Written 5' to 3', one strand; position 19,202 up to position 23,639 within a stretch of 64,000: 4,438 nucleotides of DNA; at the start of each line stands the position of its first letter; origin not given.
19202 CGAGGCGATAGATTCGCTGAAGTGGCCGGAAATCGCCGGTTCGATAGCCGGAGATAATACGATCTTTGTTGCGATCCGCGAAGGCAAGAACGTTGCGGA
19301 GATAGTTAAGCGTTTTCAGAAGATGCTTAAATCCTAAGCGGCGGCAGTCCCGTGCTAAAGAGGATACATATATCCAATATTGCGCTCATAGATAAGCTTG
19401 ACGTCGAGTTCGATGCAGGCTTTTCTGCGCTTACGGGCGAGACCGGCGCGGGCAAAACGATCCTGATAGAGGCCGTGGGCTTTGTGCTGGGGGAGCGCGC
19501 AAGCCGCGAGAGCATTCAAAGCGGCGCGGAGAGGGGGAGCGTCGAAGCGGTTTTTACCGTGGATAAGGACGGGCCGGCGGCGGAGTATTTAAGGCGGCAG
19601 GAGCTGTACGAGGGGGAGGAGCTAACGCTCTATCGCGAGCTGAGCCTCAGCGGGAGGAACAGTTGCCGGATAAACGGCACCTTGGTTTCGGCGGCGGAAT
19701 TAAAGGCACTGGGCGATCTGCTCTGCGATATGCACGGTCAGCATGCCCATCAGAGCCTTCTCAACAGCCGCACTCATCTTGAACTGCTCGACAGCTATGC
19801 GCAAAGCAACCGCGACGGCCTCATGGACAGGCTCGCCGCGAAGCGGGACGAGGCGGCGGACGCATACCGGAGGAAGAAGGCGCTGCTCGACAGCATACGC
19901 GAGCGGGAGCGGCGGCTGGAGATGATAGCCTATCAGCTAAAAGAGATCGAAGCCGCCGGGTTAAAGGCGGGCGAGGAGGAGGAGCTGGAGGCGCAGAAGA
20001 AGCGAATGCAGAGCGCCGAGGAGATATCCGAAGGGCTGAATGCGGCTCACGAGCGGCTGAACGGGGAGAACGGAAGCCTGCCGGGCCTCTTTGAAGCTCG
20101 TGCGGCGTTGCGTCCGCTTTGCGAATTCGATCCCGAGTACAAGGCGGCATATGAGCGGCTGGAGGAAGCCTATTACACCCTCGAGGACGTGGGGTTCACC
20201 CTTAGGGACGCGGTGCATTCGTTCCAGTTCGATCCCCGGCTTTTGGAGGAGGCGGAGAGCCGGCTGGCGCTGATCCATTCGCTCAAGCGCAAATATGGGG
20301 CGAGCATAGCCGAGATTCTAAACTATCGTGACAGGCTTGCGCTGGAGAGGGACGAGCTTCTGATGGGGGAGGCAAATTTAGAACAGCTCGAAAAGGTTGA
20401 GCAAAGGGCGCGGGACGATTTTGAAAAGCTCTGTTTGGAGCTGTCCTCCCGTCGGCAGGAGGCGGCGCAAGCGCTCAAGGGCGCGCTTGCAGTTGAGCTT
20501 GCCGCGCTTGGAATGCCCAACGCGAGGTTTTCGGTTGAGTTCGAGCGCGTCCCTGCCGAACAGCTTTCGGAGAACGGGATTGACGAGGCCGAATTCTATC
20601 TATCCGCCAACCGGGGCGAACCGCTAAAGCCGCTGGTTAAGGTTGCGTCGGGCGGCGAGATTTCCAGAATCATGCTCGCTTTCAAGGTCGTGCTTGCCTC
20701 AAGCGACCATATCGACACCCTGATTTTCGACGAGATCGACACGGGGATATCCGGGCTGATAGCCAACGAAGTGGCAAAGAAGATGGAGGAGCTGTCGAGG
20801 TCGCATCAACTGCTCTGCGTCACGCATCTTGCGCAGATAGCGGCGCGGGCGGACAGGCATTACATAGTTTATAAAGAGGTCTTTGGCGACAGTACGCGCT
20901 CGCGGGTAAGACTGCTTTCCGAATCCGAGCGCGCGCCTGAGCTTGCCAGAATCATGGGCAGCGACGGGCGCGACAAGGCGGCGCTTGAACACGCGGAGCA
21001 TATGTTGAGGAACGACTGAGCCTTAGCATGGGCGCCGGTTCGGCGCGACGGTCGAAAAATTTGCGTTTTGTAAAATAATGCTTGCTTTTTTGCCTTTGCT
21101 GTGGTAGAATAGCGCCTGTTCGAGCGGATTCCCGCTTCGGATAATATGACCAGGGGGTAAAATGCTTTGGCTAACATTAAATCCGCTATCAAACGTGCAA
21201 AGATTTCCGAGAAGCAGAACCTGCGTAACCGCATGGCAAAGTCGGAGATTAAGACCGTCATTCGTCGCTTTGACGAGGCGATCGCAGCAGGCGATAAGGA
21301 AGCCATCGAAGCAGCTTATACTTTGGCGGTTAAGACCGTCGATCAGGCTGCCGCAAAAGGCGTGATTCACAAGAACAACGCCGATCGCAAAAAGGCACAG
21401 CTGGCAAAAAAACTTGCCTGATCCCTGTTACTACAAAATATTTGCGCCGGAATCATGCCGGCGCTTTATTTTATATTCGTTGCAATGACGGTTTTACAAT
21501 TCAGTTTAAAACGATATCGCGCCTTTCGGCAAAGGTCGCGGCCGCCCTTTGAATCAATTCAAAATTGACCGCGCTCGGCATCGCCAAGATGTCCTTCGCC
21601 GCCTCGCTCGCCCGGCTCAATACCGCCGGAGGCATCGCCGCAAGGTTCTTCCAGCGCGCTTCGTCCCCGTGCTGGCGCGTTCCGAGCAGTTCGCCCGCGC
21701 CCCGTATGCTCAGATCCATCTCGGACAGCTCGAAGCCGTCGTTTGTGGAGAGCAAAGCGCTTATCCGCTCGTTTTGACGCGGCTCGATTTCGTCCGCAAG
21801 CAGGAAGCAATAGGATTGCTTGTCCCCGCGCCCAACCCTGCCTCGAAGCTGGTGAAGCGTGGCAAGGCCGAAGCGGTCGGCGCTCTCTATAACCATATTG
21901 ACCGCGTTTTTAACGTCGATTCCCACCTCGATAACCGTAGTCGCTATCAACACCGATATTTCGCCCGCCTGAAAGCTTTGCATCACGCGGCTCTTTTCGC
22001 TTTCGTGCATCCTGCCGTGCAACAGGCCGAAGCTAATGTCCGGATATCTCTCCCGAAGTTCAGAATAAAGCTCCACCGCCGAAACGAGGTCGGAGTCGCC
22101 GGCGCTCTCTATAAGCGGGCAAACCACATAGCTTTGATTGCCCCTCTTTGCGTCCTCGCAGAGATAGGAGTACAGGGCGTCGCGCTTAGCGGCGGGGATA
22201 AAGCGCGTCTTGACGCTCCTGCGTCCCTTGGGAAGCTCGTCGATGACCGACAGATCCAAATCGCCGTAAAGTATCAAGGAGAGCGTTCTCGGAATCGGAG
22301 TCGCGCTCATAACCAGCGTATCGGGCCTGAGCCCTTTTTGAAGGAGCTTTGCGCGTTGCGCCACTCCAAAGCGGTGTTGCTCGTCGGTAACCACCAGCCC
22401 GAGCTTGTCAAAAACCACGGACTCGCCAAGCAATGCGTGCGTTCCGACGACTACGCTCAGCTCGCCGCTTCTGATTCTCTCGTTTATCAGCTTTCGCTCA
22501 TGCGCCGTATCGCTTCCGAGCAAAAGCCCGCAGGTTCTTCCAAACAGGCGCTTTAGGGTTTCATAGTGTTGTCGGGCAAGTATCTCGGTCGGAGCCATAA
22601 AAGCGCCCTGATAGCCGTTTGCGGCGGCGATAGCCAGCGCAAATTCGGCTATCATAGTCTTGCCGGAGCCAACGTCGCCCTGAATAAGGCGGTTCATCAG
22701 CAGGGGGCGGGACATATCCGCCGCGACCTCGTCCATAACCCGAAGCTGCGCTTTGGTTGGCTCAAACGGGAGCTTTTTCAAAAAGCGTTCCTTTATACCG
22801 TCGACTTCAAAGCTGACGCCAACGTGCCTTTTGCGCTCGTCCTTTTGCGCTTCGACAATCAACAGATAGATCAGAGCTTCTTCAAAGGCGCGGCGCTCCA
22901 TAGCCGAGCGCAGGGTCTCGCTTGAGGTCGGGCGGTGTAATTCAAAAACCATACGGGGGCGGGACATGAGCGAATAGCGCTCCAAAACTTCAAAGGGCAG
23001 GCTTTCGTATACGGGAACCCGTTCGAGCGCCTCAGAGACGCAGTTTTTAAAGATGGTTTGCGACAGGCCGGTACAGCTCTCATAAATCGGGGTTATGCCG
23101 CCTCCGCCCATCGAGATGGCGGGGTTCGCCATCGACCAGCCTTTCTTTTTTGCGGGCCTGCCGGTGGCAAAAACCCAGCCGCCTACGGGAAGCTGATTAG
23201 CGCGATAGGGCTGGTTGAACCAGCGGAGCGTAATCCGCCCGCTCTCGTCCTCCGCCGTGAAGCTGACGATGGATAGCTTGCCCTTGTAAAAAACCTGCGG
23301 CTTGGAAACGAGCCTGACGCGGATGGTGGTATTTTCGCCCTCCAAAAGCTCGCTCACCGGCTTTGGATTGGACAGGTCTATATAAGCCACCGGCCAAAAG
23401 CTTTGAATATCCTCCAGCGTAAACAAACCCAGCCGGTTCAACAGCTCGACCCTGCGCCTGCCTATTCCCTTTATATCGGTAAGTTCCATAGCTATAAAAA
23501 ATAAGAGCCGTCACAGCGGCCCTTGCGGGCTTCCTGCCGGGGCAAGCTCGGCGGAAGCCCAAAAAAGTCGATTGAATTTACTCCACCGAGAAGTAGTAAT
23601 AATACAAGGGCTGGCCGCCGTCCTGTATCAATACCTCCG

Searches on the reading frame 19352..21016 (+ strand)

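Call 9: search_protein_families(library=pfam, proteins=[window:19352-21016:+], max_evalue=0.001)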
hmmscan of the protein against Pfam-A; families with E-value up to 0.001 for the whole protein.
window:19352-21016:+ (555 aa): 4 families
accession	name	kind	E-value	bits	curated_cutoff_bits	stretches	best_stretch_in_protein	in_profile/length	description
PF02463.25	SMC_N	-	7.4e-18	65.2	40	1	1-509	1-214/220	RecF/RecN/SMC N terminal domain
PF13476.12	AAA_23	-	2.3e-16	61.5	27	1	4-226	1-190/201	AAA domain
PF13304.12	AAA_21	-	7.5e-06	26.7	27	0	24-67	1-61/304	AAA domain, putative AbiEii toxin, Type IV TA system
PF13555.12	AAA_29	-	0.0004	20.5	27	1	2-46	1-46/61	P-loop containing region of AAA domain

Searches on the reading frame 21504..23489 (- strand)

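Call 9: search_protein_families(library=pfam, proteins=[window:21504-23489:-], max_evalue=0.001)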
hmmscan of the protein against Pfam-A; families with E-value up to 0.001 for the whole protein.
window:21504-23489:- (662 aa): 8 families
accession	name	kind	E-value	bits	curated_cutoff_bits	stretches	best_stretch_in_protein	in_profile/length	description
PF00271.37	Helicase_C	-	1.1e-21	77.6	23.5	1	435-554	2-108/110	Helicase conserved C-terminal domain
PF00270.35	DEAD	-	2.6e-21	76.5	26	1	265-403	15-164/167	DEAD/DEAH box helicase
PF17191.10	RecG_wedge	-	7.3e-19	68.4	23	1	6-157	5-161/162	RecG wedge domain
PF04851.21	ResIII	-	2e-08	34.8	22.5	1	243-398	3-162/164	Type III restriction enzyme, res subunit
PF22590.2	Cas3-like_C_2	-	5e-06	27.2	27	1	470-555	14-104/106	CRISPR-associated nuclease/helicase Cas3, C-terminal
PF19833.4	RecG_dom3_C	-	1.6e-05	25.3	26.8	1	582-608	1-27/87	ATP-dependent DNA helicase RecG, domain 3, C-terminal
PF01336.31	tRNA_anti-codon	-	7e-05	23.1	27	1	55-116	2-61/75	OB-fold nucleic acid binding domain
PF19498.4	DUF6033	-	0.0007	20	25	0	471-521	7-57/205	Protein of unknown function (DUF6033)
